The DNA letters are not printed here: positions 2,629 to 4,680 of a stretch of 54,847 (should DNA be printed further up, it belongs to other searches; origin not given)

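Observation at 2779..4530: Fusion of the unknown family domain to tandem VOC (glyoxalase/extradiol-dioxygenase-type) modules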

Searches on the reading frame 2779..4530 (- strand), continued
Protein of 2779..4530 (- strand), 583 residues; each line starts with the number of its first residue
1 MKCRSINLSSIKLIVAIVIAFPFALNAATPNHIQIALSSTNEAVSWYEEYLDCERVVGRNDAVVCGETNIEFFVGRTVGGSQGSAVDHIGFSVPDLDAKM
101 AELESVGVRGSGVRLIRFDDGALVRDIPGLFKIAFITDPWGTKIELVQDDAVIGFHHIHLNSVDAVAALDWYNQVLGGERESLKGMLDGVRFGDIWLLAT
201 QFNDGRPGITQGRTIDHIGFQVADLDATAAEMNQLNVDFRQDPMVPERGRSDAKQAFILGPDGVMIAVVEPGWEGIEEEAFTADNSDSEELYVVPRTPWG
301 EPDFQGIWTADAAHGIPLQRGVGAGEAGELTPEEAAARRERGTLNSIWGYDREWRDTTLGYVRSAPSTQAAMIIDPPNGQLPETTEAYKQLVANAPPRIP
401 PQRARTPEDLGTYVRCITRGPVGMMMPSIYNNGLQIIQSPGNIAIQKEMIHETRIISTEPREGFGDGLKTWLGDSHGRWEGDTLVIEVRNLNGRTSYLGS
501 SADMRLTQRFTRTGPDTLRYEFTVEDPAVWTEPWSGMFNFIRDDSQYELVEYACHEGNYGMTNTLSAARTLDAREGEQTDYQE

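Call 19: find_encoding_contigs(protein=P0004, flank=8000, max_places=2)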
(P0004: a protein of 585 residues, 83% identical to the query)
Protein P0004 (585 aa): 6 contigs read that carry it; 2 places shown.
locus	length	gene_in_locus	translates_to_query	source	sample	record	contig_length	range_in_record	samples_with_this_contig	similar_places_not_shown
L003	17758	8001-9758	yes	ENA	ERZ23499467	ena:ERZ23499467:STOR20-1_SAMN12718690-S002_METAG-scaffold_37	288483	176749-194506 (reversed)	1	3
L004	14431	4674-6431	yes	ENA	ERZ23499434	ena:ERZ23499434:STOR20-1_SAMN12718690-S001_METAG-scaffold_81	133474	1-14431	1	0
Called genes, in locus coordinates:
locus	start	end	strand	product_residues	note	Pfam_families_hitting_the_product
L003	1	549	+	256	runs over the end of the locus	-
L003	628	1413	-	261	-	PF00753:Lactamase_B, PF16123:HAGH_C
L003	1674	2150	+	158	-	PF07883:Cupin_2 (faint)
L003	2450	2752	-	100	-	PF01381:HTH_3 (weak)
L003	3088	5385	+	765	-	PF00989:PAS (weak), PF13426:PAS_9, PF00512:HisKA, PF02518:HATPase_c, PF00072:Response_reg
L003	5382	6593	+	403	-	PF00072:Response_reg, PF00563:EAL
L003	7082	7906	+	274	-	-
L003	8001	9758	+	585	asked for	PF00903:Glyoxalase (weak), PF13669:Glyoxalase_4 (faint), PF00903:Glyoxalase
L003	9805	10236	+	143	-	PF19649:DUF6152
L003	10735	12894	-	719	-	PF07695:7TMR-DISM_7TM, PF00512:HisKA, PF02518:HATPase_c, PF00072:Response_reg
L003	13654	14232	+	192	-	-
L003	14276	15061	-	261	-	PF00561:Abhydrolase_1, PF12146:Hydrolase_4 (weak), PF12697:Abhydrolase_6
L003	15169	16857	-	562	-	PF02776:TPP_enzyme_N, PF00205:TPP_enzyme_M, PF02775:TPP_enzyme_C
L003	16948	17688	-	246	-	PF17648:Luciferase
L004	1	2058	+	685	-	?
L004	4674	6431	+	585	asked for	PF00903:Glyoxalase (weak), PF13669:Glyoxalase_4 (faint), PF00903:Glyoxalase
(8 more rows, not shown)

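Call 29: predict_structure(alignment_id=A1)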
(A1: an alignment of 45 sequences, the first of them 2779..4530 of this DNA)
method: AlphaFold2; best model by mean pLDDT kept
length: 583 residues; sequences in the alignment: 45
mean_pLDDT: 75.5   pTM: 0.51
mean pLDDT of the five models: 75.5, 72.0, 71.7, 71.4, 70.7
residues with pLDDT >= 90: 192; 70-90: 200; 50-70: 92; < 50: 99
segments of 3 or more residues with pLDDT < 50: 1-25, 108-111, 280-290, 343-363, 412-418, 546-567, 581-583
pLDDT, mean of each block of 10 residues (from residue 1): 40 42 62 85 87 91 93 68 84 94 67 72 91 89 91 93 92 94 94 93 69 84 94 87 89 94 92 79 36 81 86 67 63 68 39 43 63 79 89 72 53 46 67 81 77 81 76 89 93 74 92 86 92 89 55 36 43 63 47
secondary structure, 60 per line:
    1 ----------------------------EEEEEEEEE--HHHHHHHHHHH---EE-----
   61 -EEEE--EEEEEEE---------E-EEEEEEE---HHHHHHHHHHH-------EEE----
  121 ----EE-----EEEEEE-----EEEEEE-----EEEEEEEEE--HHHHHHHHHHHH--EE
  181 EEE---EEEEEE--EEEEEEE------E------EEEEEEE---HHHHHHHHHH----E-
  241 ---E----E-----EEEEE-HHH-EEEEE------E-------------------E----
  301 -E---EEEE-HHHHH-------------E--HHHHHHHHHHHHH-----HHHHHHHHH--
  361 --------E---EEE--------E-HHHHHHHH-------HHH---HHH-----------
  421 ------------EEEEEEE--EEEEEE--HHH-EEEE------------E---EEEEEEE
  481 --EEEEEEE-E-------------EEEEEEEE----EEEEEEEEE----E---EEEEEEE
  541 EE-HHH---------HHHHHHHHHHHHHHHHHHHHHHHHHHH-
elements in order: E29-37 H40-50 E62-65 E68-74 E86-92 H96-106 E114-116 E132-137 E143-148 E154-162 H165-176 E179-183 E187-192 E195-201 E215-221 H225-234 E255-259 E265-269 E306-309 H311-315 H332-344 H350-358 E373-375 H386-393 E433-439 E442-447 E454-457 E474-480 E483-489 E505-512 E517-525 E534-542 H556-582

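Call 32: fold_search(model_id=the predicted structure, library=pdb)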
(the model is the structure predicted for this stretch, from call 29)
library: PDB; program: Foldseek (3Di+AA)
matches with E <= 10: 1287; with E <= 0.001: 242
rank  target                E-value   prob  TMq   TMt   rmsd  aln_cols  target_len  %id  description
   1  6bnz                  7.2e-12  1.00  0.33  0.66   4.9       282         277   15  Crystal structure of E144Q-glyoxalase I mutant from Zea mays in space group P4(1)2(1)2 (released 2018-11-21)
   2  6bnx                  1.2e-11  1.00  0.34  0.66   4.6       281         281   15  Crystal structure of V278E-glyoxalase I mutant from Zea mays in space group P6(3) (released 2018-11-21)
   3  6bnn                  1.9e-11  1.00  0.33  0.65   4.9       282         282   15  Crystal structure of V278E-glyoxalase I mutant from Zea mays in space group P4(1)2(1)2 (released 2018-11-21)
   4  3oxh                  3.5e-11  1.00  0.18  0.37  18.8       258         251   20  Mycobacterium tuberculosis kinase inhibitor homolog RV0577 (released 2011-10-19)
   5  5d7z                  4.4e-11  1.00  0.33  0.64   5.0       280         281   15  Crystal structure of glyoxalase I from Zea mays (released 2015-09-09)
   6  1zsw                  1.9e-10  1.00  0.31  0.52   5.0       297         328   16  Crystal Structure of Bacillus cereus Metallo Protein from Glyoxalase family (released 2005-06-07)
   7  4huz                  3.0e-10  1.00  0.32  0.57   5.0       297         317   16  2,6-Dichloro-p-hydroquinone 1,2-Dioxygenase (released 2013-04-17)
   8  9csj_A                7.0e-10  1.00  0.32  0.59   6.0       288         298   12  Crystal structure of human glyoxalase domain-containing protein 4 (GLOD4) at 2.33 A resolution. (released 2025-08-13)
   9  9csj_B                8.3e-10  1.00  0.32  0.59   6.1       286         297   12  Crystal structure of human glyoxalase domain-containing protein 4 (GLOD4) at 2.33 A resolution. (released 2025-08-13)
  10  3oaj_A                1.4e-09  1.00  0.31  0.55   5.1       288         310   16  CRYSTAL STRUCTURE OF putative dioxygenase from Bacillus subtilis subsp. subtilis str. 168 (released 2010-08-18)
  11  2ei3                  2.4e-09  1.00  0.18  0.31  19.6       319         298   13  Anaerobic Crystal Structure Analysis of the 1,2-dihydroxynaphthalene dioxygenase from Pseudomonas sp. strain C18 complex (released 2008-02-19)
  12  2ehz                  2.9e-09  1.00  0.18  0.32  18.9       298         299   14  Anaerobic Crystal Structure Analysis of 1,2-dihydroxynaphthalene dioxygenase from Pseudomonas sp. strain C18 complexed w (released 2008-02-19)
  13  2ei0                  3.0e-09  1.00  0.18  0.32  19.0       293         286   14  Anaerobic Crystal Structure Analysis of 1,2-dihydroxynaphthalene dioxygenase from Pseudomonas sp. strain C18 complexed w (released 2008-02-19)
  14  2ei1                  3.4e-09  1.00  0.18  0.32  18.7       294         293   14  Anaerobic Crystal Structure Analysis of the 1,2-dihydroxynaphthalene dioxygeanse of Pseudomonas sp. strain C18 complexes (released 2008-02-19)
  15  3hpv_B                4.5e-09  1.00  0.18  0.33  19.0       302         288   16  Crystal Structure Analysis of the 2,3-dioxygenase LapB from Pseudomonas sp. KL28 (released 2009-10-20)
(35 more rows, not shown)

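Call 102: search_protein_families(library=padloc, proteins=[window:2782-4530:-], max_evalue=0.01)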
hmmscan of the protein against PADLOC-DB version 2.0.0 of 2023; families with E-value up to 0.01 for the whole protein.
window:2782-4530:- (583 aa): 0 families
